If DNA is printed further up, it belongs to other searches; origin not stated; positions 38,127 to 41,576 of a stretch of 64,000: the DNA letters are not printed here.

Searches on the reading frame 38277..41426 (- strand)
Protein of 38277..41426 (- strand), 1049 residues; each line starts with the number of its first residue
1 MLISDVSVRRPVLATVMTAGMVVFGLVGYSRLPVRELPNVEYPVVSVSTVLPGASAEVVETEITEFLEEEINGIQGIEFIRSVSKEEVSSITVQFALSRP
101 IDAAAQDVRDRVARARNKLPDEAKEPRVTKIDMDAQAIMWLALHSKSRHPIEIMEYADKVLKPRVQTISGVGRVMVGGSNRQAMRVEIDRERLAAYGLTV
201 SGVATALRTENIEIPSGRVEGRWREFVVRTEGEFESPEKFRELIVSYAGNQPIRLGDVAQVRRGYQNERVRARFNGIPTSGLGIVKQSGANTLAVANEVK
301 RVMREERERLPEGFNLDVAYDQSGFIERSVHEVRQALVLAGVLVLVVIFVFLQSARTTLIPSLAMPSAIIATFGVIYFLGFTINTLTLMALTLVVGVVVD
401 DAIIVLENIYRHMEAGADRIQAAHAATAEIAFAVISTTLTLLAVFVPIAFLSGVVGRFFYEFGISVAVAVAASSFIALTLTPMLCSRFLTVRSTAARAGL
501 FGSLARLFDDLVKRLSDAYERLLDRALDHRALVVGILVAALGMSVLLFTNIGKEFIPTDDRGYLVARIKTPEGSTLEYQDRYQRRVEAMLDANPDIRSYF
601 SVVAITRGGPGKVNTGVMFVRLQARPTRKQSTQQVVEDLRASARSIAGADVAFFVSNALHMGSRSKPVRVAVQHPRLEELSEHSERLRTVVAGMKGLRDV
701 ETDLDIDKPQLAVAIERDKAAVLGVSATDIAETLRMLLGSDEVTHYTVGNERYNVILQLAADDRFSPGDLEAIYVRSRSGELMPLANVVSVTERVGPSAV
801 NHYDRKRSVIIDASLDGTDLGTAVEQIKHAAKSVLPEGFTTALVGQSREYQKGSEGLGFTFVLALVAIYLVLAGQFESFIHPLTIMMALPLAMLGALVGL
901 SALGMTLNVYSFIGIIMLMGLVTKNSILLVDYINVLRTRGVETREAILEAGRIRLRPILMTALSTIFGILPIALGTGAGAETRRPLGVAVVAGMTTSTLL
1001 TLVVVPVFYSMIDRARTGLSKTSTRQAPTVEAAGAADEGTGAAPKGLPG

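Call 51: find_encoding_contigs(protein=window:38277-41426:-, flank=10000, max_places=4)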
Protein window:38277-41426:- (1049 aa): no gene with exactly this product is on record in the collection.
